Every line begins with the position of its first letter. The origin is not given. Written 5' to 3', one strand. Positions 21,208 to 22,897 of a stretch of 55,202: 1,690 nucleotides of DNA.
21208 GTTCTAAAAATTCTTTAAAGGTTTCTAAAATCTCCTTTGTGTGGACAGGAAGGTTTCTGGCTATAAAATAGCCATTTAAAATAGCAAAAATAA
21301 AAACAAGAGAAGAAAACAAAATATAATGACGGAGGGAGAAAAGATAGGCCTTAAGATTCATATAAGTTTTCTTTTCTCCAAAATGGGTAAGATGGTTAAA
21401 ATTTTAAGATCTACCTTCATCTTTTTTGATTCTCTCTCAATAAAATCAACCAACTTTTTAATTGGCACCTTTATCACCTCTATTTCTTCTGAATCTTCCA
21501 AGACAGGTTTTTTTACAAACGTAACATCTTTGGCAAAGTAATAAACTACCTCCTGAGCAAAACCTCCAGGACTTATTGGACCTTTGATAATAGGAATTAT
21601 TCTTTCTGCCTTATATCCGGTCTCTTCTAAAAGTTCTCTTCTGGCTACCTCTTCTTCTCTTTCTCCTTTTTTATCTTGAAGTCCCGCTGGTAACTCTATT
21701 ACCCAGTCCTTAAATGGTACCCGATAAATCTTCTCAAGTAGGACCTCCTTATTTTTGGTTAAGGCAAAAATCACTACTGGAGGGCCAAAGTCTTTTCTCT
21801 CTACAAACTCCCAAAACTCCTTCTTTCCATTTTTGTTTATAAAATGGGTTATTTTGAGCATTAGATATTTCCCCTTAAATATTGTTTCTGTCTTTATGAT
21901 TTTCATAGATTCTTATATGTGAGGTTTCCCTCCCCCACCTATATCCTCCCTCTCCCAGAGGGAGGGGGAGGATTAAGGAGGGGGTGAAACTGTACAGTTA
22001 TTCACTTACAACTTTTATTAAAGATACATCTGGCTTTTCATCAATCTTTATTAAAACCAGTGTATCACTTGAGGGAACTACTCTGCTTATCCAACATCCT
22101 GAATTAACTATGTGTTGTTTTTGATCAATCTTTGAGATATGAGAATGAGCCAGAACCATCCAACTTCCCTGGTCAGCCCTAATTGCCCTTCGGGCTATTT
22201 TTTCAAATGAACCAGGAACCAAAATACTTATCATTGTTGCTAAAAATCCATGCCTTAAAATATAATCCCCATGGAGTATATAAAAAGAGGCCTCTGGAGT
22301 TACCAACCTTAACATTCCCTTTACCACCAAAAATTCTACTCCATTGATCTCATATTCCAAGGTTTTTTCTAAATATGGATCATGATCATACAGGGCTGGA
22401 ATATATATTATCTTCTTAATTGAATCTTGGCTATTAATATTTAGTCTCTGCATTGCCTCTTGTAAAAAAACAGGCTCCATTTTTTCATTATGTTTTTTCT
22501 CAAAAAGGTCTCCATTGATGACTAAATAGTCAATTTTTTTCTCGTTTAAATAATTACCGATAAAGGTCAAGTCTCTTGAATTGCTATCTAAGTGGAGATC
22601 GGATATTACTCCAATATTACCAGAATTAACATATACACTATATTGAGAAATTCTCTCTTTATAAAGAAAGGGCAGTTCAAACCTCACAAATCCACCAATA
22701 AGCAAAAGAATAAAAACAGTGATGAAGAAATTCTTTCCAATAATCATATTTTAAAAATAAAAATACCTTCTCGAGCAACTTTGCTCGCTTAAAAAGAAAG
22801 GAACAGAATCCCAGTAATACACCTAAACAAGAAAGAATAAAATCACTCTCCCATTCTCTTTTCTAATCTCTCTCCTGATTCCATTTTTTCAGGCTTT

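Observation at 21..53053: Dense family of modular, GC-rich polypyrimidine/polypurine hairpin repeats confined to intergenic DNA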

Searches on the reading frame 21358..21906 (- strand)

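Call 38: search_protein_families(library=pfam, proteins=[window:21358-21906:-], max_evalue=0.001)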
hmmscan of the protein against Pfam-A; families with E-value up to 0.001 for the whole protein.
window:21358-21906:- (182 aa): 1 family
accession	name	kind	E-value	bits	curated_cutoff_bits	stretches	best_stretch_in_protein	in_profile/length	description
PF00293.34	NUDIX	-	4.2e-11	43.4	21.1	1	43-152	5-118/134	NUDIX domain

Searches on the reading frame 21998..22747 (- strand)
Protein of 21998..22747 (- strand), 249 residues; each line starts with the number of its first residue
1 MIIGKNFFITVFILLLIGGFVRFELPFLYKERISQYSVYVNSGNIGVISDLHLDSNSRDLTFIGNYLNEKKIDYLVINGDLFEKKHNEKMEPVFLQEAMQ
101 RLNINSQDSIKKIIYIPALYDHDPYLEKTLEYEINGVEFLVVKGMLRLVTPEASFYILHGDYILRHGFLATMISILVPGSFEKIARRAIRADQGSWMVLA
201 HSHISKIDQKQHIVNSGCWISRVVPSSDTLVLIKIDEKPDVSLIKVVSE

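Call 38: search_protein_families(library=pfam, proteins=[window:21998-22747:-], max_evalue=0.001)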
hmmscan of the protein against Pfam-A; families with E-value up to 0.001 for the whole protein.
window:21998-22747:- (249 aa): 2 families
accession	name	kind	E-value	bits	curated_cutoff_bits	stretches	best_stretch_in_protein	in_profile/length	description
PF00149.33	Metallophos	-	3.6e-05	24.7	21.5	1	44-161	2-116/191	Calcineurin-like phosphoesterase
PF12850.12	Metallophos_2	-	4.1e-05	24.1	27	1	44-237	2-153/154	Calcineurin-like phosphoesterase superfamily domain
